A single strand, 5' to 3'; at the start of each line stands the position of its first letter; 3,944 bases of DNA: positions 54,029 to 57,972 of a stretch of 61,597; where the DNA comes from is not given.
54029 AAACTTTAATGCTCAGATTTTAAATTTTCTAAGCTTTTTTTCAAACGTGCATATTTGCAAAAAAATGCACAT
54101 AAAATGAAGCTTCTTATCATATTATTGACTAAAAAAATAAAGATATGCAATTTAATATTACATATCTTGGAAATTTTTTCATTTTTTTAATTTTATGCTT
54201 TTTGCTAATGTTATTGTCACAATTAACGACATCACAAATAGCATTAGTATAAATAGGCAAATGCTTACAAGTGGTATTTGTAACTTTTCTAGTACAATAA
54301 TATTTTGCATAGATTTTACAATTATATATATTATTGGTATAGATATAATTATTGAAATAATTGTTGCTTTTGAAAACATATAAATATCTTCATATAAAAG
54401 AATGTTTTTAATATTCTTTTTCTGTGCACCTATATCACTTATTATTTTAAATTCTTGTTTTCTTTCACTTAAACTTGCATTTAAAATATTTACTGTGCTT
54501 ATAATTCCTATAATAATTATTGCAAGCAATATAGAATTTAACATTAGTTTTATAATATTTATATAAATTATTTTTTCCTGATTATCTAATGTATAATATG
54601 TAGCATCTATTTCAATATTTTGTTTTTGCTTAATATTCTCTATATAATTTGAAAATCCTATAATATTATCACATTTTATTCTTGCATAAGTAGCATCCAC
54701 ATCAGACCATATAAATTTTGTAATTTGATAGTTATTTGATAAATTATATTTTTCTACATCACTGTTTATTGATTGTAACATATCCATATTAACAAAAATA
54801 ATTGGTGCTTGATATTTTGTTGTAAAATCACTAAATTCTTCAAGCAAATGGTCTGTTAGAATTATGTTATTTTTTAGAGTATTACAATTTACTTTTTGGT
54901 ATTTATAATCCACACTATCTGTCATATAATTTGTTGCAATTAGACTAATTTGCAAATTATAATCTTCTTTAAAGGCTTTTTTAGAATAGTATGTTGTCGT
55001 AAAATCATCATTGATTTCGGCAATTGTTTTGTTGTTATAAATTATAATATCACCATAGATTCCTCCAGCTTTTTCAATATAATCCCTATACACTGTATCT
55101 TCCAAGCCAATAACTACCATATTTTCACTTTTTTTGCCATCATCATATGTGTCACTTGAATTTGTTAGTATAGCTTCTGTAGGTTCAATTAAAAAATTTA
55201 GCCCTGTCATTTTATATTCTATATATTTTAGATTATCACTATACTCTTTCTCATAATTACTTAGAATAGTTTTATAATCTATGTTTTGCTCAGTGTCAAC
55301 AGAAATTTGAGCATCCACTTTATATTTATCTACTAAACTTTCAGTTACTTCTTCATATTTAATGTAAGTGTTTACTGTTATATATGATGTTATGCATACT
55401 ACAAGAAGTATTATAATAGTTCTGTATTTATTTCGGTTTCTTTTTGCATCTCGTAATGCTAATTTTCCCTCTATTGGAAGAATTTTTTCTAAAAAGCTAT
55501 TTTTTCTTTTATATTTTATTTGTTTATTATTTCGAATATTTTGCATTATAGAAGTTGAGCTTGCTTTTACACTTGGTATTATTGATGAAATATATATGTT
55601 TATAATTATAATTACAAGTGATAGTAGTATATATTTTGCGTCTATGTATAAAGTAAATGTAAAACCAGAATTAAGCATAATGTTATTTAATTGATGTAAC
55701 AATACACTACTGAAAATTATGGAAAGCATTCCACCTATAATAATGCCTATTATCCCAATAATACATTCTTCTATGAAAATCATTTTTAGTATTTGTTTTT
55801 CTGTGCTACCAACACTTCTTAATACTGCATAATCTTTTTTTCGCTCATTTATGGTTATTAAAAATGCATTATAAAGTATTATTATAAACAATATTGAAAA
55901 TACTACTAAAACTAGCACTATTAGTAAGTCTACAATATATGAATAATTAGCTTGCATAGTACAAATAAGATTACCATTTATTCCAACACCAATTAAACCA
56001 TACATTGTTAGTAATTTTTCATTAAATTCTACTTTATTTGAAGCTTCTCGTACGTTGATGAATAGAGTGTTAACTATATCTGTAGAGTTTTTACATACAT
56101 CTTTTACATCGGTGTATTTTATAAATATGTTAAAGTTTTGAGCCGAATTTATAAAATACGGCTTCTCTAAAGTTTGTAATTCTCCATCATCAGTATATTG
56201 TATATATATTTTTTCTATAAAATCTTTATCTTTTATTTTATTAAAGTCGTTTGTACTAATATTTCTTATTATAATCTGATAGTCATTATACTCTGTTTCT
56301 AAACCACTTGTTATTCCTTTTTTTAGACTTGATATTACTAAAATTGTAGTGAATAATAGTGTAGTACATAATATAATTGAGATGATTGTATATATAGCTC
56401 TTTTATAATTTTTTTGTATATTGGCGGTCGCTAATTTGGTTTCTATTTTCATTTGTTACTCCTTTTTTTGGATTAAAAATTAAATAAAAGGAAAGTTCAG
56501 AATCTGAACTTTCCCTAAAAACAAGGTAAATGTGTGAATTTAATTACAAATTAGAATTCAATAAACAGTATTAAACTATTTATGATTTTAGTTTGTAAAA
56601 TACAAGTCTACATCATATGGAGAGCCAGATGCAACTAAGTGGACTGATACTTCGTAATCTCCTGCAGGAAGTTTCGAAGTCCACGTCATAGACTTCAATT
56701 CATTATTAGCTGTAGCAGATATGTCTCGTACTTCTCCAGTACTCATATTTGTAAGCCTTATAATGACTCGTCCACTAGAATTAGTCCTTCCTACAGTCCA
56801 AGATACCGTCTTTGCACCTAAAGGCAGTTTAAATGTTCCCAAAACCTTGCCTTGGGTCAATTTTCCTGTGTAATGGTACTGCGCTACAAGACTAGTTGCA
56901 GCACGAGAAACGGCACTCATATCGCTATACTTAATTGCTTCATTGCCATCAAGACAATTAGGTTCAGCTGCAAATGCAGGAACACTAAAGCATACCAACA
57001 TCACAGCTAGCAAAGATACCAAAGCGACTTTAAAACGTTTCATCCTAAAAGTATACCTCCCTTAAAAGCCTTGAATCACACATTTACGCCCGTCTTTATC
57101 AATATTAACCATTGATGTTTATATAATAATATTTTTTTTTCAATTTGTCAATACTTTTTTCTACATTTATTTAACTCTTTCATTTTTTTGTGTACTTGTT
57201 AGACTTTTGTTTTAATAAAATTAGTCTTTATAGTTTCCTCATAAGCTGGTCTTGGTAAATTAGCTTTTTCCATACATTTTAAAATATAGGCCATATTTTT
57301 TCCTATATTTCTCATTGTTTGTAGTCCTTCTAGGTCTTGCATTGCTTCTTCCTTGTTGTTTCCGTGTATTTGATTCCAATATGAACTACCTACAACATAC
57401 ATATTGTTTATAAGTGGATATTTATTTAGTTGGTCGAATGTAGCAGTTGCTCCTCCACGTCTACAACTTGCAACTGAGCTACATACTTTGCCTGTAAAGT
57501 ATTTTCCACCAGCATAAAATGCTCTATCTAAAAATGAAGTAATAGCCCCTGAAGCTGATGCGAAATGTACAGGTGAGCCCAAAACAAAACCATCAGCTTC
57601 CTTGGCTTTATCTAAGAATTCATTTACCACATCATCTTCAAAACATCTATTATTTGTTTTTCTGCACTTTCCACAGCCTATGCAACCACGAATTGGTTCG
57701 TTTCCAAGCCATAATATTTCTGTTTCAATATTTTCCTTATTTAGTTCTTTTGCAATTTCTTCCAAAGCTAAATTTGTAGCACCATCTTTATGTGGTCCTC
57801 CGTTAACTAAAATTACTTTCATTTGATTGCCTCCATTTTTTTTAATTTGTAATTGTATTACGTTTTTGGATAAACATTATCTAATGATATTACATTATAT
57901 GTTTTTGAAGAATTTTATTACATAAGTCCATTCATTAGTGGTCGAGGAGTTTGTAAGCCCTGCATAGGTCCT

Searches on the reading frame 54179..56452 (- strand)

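Call 54: search_protein_families(library=pfam, proteins=[window:54179-56452:-], max_evalue=0.01)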
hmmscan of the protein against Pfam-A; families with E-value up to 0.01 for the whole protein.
window:54179-56452:- (757 aa): 1 family
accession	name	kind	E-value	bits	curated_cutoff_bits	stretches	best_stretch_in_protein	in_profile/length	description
PF02687.27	FtsX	-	1.4e-24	86.8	25.5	2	180-301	2-119/120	FtsX-like permease C-terminal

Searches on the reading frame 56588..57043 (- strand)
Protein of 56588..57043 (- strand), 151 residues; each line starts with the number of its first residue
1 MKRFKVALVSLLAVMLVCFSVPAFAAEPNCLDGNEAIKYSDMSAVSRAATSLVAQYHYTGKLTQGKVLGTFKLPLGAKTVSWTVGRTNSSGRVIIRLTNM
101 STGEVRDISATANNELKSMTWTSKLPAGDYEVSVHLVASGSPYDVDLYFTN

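Call 54: search_protein_families(library=pfam, proteins=[window:56588-57043:-], max_evalue=0.01)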
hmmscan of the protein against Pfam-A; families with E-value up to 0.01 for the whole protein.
window:56588-57043:- (151 aa): 1 family
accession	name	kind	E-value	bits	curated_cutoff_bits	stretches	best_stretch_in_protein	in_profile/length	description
PF10342.15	Kre9_KNH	-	0.0095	17.1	24.6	0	78-134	14-75/94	Kre9/KNH-like N-terminal Ig-like domain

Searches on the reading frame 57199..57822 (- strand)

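Call 54: search_protein_families(library=pfam, proteins=[window:57199-57822:-], max_evalue=0.01)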
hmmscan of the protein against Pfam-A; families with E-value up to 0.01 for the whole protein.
window:57199-57822:- (207 aa): 2 families
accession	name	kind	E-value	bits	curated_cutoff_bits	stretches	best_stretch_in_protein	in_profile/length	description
PF03358.20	FMN_red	-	1.2e-28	100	24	1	1-150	1-146/152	NADPH-dependent FMN reductase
PF02525.22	Flavodoxin_2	-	1.6e-06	28.4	27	1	1-108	1-110/198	Flavodoxin-like fold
